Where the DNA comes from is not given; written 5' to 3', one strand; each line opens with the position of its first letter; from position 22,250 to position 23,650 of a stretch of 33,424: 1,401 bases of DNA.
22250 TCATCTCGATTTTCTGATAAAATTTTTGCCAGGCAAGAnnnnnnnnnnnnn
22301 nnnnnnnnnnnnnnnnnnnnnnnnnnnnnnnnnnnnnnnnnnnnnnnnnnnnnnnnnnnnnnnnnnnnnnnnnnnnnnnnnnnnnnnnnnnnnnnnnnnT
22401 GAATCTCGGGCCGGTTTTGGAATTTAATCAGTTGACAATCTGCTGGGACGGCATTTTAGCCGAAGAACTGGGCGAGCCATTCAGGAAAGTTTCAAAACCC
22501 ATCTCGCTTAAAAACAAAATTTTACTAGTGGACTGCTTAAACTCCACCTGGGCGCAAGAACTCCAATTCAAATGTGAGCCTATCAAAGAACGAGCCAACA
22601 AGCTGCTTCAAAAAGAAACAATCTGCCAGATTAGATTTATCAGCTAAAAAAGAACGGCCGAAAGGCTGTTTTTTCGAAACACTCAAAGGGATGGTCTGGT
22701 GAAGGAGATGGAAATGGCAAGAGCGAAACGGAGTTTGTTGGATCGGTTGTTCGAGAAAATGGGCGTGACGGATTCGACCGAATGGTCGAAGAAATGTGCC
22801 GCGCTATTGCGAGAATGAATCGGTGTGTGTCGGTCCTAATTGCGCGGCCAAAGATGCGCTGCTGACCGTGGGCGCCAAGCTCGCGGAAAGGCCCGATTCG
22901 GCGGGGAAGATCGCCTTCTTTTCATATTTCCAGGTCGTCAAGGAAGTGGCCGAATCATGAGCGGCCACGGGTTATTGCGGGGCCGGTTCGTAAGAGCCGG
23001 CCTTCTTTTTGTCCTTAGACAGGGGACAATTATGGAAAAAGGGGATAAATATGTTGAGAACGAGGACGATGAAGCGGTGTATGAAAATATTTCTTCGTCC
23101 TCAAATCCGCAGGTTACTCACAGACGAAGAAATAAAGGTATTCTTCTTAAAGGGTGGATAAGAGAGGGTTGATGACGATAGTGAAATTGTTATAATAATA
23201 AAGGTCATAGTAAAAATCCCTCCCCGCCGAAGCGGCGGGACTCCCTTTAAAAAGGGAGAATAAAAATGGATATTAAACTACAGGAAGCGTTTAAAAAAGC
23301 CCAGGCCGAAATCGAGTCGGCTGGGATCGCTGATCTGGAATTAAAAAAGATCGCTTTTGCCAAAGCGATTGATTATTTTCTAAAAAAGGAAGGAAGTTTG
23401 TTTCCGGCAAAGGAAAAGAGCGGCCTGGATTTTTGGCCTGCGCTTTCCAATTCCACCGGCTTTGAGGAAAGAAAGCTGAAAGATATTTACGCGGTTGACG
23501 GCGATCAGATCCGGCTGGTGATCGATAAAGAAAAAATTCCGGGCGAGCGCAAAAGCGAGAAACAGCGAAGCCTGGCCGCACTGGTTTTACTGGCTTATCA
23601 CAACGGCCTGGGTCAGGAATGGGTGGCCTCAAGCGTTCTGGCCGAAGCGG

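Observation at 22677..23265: ~600 bp with no credible ORF, including a GC-rich island that ends in a strong terminator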

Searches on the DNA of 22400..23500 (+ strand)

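Call 4: search_rna_families(source=window, start=22400, end=23500, threshold=evalue, max_evalue=10, show_alignments=3)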
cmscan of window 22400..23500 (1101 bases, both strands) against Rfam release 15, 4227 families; matches with E-value up to 10: 9.
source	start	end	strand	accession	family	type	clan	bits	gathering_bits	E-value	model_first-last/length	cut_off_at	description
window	22606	22681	+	RF02059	STnc50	Gene; sRNA;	-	22.8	55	0.4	1-84/84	no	Salmonella enterica sRNA STnc40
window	22610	22674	-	RF02064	STnc370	Gene; sRNA;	-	22.7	54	3.3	1-71/71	no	Enterobacterial sRNA STnc370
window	22617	22681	+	RF02064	STnc370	Gene; sRNA;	-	22.6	54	3.4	1-71/71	no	Enterobacterial sRNA STnc370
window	23223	23268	+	RF02980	freshwater-2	Cis-reg;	-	17.9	49.9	6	1-84/84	no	freshwater-2 RNA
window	23080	23128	-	RF01088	TLS-PK5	Cis-reg;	-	16.7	70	7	1-68/68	no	Pseudoknot of tRNA-like structure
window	23339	23402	-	RF02545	SSU_trypano_mito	Gene; rRNA;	CL00111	16.5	60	0.95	1-623/623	no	Trypanosomatid mitochondrial small subunit ribosomal RNA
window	23237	23269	+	RF02444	SpR10_sRNA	Gene; sRNA;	-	13.9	50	8.4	1-47/47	no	Streptococcus sRNA SpR10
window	22646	22714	-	RF02631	Hrs13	Gene; sRNA;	-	12.1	52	8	1-82/82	no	Hfq-regulated sRNA 13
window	22905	22945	+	RF02126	GHRLOS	Gene; lncRNA;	-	10.8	48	9.9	1-70/70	no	Ghrelin opposite strand RNA conserved region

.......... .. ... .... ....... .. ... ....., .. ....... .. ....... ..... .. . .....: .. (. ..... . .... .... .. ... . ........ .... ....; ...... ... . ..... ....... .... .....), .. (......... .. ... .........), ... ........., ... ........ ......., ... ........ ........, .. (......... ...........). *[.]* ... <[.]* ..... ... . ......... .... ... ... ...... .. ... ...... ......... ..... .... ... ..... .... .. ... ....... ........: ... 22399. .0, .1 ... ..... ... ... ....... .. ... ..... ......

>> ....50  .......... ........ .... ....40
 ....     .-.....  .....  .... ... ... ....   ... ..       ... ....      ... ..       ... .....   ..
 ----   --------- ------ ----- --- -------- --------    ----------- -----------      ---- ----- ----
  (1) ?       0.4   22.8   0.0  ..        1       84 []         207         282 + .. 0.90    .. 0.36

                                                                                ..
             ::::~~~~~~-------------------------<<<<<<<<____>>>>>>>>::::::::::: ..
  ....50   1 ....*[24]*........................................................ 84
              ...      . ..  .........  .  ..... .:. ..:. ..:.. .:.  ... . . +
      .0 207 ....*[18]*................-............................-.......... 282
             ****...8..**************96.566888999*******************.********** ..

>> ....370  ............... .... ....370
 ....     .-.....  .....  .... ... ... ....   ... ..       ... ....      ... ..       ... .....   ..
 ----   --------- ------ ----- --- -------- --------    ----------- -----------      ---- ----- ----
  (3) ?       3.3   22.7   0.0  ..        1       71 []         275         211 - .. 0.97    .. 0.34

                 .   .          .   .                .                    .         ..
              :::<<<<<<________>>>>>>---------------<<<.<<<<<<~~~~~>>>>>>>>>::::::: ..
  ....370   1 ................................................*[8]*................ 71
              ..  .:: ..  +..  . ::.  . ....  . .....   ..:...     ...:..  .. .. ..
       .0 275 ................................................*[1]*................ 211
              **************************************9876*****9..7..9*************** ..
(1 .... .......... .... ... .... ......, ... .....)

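Call 63: search_dna_similar(query=window:22677-23265:+, collection=plasmids, mode=distant, max_evalue=0.01)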
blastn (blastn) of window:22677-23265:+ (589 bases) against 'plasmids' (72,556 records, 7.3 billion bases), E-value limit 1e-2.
No match.

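Call 64: search_dna_similar(query=window:22677-23265:+, collection=phages, mode=distant, max_evalue=0.01)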
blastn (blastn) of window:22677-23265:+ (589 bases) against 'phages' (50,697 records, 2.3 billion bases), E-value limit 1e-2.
No match.

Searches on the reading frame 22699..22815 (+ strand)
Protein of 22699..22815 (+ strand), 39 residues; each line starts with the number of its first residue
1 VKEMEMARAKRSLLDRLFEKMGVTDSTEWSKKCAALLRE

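Call 10: search_protein_families(library=pfam, proteins=[window:22699-22815:+], max_evalue=1)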
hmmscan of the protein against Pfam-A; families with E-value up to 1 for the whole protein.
window:22699-22815:+ (39 aa): 0 families

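Call 61: search_protein_families(library=phrogs, proteins=[window:22714-22815:+], max_evalue=1)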
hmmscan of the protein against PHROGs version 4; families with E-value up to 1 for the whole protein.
window:22714-22815:+ (34 aa): 1 family
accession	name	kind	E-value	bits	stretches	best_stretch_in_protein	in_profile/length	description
phrog_32330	-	unknown function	0.054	14.7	1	7-26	41-60/74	-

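Call 62: search_protein_families(library=ncbifam, proteins=[window:22714-22815:+], max_evalue=1)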
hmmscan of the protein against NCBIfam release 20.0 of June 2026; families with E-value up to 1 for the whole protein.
window:22714-22815:+ (34 aa): 0 families

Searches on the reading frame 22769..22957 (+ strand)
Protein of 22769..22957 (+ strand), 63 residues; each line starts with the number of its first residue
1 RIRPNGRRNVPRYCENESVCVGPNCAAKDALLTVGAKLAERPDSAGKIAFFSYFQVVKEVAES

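Call 10: search_protein_families(library=pfam, proteins=[window:22796-22957:+], max_evalue=1)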
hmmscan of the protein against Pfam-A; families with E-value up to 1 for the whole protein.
window:22796-22957:+ (54 aa): 0 families

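Call 61: search_protein_families(library=phrogs, proteins=[window:22769-22957:+], max_evalue=1)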
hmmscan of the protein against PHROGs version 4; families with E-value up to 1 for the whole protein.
window:22769-22957:+ (63 aa): 0 families

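Call 62: search_protein_families(library=ncbifam, proteins=[window:22769-22957:+], max_evalue=1)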
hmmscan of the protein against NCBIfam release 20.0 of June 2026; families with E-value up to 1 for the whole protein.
window:22769-22957:+ (63 aa): 0 families

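Call 83: search_protein_families(library=padloc, proteins=[window:22769-22957:+], max_evalue=0.1)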
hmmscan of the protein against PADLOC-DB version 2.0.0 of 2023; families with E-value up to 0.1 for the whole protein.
window:22769-22957:+ (63 aa): 0 families

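Call 97: predict_structure(protein=window:22796-22957:+)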
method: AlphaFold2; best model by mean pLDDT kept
length: 54 residues; sequences in the alignment: 1
mean_pLDDT: 63.9   pTM: 0.37
mean pLDDT of the five models: 63.9, 63.3, 61.7, 55.2, 49.8
residues with pLDDT >= 90: 0; 70-90: 16; 50-70: 29; < 50: 9
segments of 3 or more residues with pLDDT < 50: 1-7
pLDDT, mean of each block of 10 residues (from residue 1): 47 58 68 73 74 60
secondary structure, 60 per line:
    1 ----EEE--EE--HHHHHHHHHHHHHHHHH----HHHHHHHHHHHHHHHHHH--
elements in order: E5-7 H14-30 H35-52

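Call 108: search_protein_families(library=pfam, proteins=[window:22769-22957:+], max_evalue=10)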
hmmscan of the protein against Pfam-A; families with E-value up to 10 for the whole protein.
window:22769-22957:+ (63 aa): 0 families
